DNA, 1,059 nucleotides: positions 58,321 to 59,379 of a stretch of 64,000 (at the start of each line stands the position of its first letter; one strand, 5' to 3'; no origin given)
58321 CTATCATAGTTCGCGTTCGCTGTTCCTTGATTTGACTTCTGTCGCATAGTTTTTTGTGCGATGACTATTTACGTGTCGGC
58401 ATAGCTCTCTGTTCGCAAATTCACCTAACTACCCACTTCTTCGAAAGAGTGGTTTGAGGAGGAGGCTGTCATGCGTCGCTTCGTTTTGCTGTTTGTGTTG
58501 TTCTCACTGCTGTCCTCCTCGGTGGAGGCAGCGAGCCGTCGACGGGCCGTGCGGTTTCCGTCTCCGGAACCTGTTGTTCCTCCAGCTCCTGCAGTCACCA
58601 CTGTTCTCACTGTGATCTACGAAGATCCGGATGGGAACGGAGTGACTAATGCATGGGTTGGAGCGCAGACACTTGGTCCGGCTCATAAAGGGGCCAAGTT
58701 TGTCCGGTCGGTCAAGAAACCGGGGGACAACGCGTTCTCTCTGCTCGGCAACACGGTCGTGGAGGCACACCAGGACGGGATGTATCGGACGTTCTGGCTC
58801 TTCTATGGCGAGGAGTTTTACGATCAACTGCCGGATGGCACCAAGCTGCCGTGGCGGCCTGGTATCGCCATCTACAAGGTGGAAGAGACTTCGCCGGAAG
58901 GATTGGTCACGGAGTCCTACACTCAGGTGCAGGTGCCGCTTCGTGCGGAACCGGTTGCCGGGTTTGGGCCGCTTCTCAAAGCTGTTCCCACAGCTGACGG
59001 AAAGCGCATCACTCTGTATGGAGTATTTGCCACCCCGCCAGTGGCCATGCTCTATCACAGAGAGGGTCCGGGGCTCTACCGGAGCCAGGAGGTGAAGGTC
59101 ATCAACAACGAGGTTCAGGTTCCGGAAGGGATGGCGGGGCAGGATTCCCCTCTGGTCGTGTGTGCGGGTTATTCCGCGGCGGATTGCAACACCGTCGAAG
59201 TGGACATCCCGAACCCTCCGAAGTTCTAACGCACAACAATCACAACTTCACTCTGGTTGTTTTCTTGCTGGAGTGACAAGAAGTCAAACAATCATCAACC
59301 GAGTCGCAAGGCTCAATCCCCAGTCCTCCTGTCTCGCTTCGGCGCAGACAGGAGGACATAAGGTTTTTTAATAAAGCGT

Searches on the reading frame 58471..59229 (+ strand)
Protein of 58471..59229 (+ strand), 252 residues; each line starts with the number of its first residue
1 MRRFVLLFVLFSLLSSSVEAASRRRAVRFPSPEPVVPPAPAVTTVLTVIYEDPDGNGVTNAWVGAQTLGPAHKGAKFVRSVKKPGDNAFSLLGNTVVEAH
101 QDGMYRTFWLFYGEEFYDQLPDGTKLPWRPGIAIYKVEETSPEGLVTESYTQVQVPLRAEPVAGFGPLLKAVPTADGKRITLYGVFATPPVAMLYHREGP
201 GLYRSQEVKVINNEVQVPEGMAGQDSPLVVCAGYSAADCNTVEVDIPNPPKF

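Call 24: search_protein_families(library=pfam, proteins=[window:58471-59229:+], max_evalue=0.01)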
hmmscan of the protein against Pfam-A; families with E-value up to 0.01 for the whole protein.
window:58471-59229:+ (252 aa): 0 families

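Call 51: search_protein_families(library=ncbifam, proteins=[window:58471-59229:+], max_evalue=0.01)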
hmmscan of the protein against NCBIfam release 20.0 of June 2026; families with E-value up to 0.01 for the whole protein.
window:58471-59229:+ (252 aa): 0 families

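Call 60: search_protein_families(library=phrogs, proteins=[window:58471-59229:+], max_evalue=0.01)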
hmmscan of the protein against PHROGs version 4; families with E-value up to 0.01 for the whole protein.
window:58471-59229:+ (252 aa): 0 families

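Call 64: find_homologous_proteins(query=window:58471-59229:+)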
Query window:58471-59229:+ (252 aa): 1 proteins with E <= 0.001 among 811 candidates.
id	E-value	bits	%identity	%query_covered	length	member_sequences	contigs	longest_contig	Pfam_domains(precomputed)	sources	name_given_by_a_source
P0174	6.3e-167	572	100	100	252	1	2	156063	-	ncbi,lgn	ncbi:MAG: hypothetical protein WAV15_02710 [Minisyncoccia bacterium]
